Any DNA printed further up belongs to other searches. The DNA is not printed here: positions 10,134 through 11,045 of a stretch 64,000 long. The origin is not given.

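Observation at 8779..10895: Tandem triplication of a divergent two-TM 'MTYGE' protein family immediately upstream of tuf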

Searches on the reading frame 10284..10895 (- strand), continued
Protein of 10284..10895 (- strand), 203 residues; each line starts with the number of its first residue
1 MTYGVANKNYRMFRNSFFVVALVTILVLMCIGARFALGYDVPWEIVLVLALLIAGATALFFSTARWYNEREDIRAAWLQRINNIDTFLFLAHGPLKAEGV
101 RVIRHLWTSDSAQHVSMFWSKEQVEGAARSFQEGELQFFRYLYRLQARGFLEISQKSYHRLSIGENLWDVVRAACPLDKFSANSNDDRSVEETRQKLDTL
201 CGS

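Call 65: fold_search(model_id=the predicted structure, library=pdb)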
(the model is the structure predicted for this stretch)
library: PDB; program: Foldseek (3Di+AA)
matches with E <= 10: 669; with E <= 0.001: 0
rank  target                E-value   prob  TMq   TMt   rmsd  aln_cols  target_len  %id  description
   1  6c28_A                3.4e-02  0.90  0.27  0.37  13.6       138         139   16  Transcriptional repressor, CouR, bound to p-coumaroyl-CoA (released 2018-05-30)
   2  7el2_B                4.6e-02  0.96  0.30  0.43  14.0       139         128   14  Crystal structure of apo-HpaR from Acinetobacter baumannii (released 2022-01-19)
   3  1tbx_B                6.5e-02  0.91  0.25  0.47   6.7       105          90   12  Crystal structure of SSV1 F-93 (released 2004-07-13)
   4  9qlj                  6.5e-02  0.54  0.22  0.22  13.9       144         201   14  Crystal Structure of a Disordered Apo-form of A. Fischeri FNR (released 2026-04-08)
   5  1tbx_A                7.3e-02  0.94  0.26  0.49   7.2       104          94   12  Crystal structure of SSV1 F-93 (released 2004-07-13)
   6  4asn_A                7.7e-02  0.97  0.28  0.54   6.5        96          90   19  TubR from Bacillus megaterium pBM400 (released 2012-10-03)
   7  7wup_B                7.7e-02  0.77  0.23  0.13  18.1       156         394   13  The crystal structure of ApiI (released 2023-02-15)
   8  2obp_A                9.8e-02  0.93  0.26  0.52   5.7        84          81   19  Crystal structure of a putative dna-binding protein (reut_b4095) from ralstonia eutropha jmp134 at 1.70 A resolution (released 2007-01-16)
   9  3boq_B                9.8e-02  0.66  0.26  0.35  15.3       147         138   11  Crystal structure of MarR family transcriptional regulator from Silicibacter pomeroyi (released 2008-01-01)
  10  5e44                  9.8e-02  0.54  0.23  0.21  14.0       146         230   12  Crystal structure of holo-FNR of A. fischeri (released 2015-12-16)
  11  1fnn_A                1.0e-01  0.92  0.26  0.15   6.6       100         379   18  CRYSTAL STRUCTURE OF CDC6P FROM PYROBACULUM AEROPHILUM (released 2000-10-04)
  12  7wup_A                1.1e-01  0.69  0.23  0.13  17.4       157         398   13  The crystal structure of ApiI (released 2023-02-15)
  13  3m8e_B                1.2e-01  0.93  0.28  0.53   5.4        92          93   11  Protein structure of Type III plasmid segregation TubR (released 2010-07-07)
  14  8c7t_A                1.3e-01  0.63  0.26  0.22   8.0       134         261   13  Unliganded transcriptional pleiotropic repressor CodY from Enterococcus faecalis (released 2023-06-28)
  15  3m8f_B                1.4e-01  0.95  0.29  0.53   5.3        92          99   10  Protein structure of type III plasmid segregation TubR mutant (released 2010-07-07)
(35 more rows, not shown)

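Call 67: find_related_loci(query=window:10284-10895:-, collection=viral_contigs, flank=8000)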
Query window:10284-10895:- (203 aa) in viral_contigs; peptide patterns used: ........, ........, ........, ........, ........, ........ (x = any residue, [..] = any of these).
35 stretches matched a pattern, but none encodes a relative of the query by tblastn (E <= 1e-3).

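Call 71: find_related_loci(query=A10, collection=metagenome_contigs, flank=10000)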
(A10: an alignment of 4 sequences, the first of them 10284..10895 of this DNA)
Query A10 (203 aa) in metagenome_contigs; peptide patterns used: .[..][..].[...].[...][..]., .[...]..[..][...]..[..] (x = any residue, [..] = any of these).
165 stretches matched a pattern, but none encodes a relative of the query by tblastn (E <= 1e-3).

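Call 81: find_encoding_contigs(protein=P0009, flank=10000, max_places=3)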
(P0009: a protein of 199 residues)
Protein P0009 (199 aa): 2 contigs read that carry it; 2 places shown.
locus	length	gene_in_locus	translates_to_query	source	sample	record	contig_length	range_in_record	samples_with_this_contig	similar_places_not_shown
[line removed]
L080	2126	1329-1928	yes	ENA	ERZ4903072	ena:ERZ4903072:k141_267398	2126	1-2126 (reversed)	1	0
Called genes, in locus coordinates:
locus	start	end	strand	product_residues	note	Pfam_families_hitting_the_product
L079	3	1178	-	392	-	?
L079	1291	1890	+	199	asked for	-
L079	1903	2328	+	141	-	-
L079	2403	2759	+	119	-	?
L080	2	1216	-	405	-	?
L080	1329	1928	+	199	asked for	-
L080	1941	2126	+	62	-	?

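Call 82: find_encoding_contigs(protein=P0012, flank=10000, max_places=3)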
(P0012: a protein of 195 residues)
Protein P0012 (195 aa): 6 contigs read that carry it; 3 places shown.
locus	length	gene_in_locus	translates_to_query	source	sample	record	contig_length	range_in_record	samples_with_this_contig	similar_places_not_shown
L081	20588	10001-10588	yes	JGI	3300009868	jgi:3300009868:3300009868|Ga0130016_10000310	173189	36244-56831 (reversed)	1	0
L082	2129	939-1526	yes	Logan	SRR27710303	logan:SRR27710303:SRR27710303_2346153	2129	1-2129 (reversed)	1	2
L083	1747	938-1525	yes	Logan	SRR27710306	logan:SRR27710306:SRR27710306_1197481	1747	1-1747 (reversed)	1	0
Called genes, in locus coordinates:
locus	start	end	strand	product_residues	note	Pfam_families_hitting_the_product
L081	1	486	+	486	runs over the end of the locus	PF13582:Reprolysin_3 (weak)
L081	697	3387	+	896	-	PF18998:Flg_new_2 (weak)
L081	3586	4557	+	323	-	PF09587:PGA_cap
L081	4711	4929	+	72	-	PF01541:GIY-YIG (weak)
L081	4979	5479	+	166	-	PF00466:Ribosomal_L10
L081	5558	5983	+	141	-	PF16320:Ribosomal_L12_N, PF00542:Ribosomal_L12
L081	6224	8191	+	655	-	-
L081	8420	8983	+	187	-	-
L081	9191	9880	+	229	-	PF05552:MS_channel_1st_1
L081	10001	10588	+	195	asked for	-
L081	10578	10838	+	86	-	-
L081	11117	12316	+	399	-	PF00009:GTP_EFTU, PF03144:GTP_EFTU_D2, PF03143:GTP_EFTU_D3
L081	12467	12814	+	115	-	PF00338:Ribosomal_S10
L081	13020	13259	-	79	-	-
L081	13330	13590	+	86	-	-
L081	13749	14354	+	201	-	PF00297:Ribosomal_L3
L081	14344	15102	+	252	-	PF00573:Ribosomal_L4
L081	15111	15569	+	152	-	PF00276:Ribosomal_L23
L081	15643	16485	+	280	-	PF00181:Ribosomal_L2_N, PF03947:Ribosomal_L2_C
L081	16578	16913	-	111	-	-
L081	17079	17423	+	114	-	PF00203:Ribosomal_S19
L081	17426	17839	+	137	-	PF00237:Ribosomal_L22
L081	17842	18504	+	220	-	PF07650:KH_2, PF00189:Ribosomal_S3_C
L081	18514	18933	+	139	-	PF00252:Ribosomal_L16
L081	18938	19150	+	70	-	PF00831:Ribosomal_L29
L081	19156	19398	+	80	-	PF00366:Ribosomal_S17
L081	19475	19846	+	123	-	PF00238:Ribosomal_L14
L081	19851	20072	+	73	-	PF00467:KOW, PF17136:ribosomal_L24 (weak)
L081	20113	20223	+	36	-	-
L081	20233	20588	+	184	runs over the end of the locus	PF00281:Ribosomal_L5, PF00673:Ribosomal_L5_C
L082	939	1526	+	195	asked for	-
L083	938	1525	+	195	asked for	-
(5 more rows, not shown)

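Call 83: find_encoding_contigs(protein=P0008, flank=10000, max_places=3)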
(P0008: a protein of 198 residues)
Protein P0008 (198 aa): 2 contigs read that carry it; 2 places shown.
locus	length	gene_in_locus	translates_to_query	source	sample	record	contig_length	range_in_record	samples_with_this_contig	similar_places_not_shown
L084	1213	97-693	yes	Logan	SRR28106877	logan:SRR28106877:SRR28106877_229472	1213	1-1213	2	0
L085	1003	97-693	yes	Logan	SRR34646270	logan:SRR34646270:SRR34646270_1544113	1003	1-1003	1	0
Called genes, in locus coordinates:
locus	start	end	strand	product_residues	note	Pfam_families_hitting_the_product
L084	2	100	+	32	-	?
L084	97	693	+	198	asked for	-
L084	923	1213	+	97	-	?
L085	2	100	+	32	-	?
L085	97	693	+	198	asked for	-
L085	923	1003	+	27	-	?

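Call 84: search_protein_families(library=pfam, proteins=[L079:3-1178:-, L079:1903-2328:+, L079:2403-2759:+, L075:31-705:+, L075:721-1593:+, L075:2744-3049:-, L075:3046-3399:-, L081:10578-10838:+, L084:923-1213:+, L077:3-302:-], max_evalue=0.01)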
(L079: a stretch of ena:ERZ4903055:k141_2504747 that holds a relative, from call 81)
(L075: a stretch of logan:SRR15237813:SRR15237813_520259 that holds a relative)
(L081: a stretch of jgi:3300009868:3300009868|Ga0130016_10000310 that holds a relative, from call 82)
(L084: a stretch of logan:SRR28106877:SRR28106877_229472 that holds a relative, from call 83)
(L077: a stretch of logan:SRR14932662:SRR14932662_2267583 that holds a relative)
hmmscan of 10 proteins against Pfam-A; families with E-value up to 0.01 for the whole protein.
L079:3-1178:- (392 aa): 9 families
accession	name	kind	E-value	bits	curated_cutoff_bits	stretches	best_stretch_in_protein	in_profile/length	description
PF00437.27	T2SSE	-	1.4e-69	235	24.9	1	164-385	7-228/370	Type II/IV secretion system protein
PF05157.20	MshEN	-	0.00036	20.9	23.1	1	32-101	1-69/90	MshEN domain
PF20720.3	nSTAND3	-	0.00061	19.9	27.2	1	293-337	11-55/155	Novel STAND NTPase 3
PF12775.13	AAA_7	-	0.0014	18.7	25.8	1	290-333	24-67/181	P-loop containing dynein motor region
PF25199.1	nSTAND_NTPase5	-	0.0015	18.8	34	1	297-341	39-84/145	Novel STAND NTPase 5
PF06414.18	Zeta_toxin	-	0.0027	17.6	22.3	0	301-335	18-52/199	Zeta toxin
PF13191.12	AAA_16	-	0.0034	18.3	32.6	1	295-340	19-63/167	AAA ATPase domain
PF13401.12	AAA_22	-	0.005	17.6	27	1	299-333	5-39/130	AAA domain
PF13555.12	AAA_29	-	0.0061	16.7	27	0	297-319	20-42/61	P-loop containing region of AAA domain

L079:1903-2328:+ (141 aa): 0 families

L079:2403-2759:+ (119 aa): 1 family
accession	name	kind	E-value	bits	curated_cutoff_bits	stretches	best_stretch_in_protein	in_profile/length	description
PF02367.23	TsaE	-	6.6e-29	100.9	26.6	1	6-118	2-105/128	Threonylcarbamoyl adenosine biosynthesis protein TsaE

L075:31-705:+ (224 aa): 0 families

L075:721-1593:+ (290 aa): 0 families

L075:2744-3049:- (101 aa): 0 families

L075:3046-3399:- (117 aa): 0 families

L081:10578-10838:+ (86 aa): 0 families

L084:923-1213:+ (97 aa): 1 family
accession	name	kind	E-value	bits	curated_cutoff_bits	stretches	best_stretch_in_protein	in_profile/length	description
PF00009.33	GTP_EFTU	-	1.2e-29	103.6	26.5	1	9-97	1-88/188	Elongation factor Tu GTP binding domain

L077:3-302:- (100 aa): 2 families
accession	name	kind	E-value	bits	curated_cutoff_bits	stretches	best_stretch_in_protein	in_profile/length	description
PF13563.12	2_5_RNA_ligase2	-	1.9e-09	38.2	27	1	28-92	15-81/152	2'-5' RNA ligase superfamily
PF02834.22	LigT_PEase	-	0.0021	18.6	23.3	1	25-86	19-87/87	LigT like Phosphoesterase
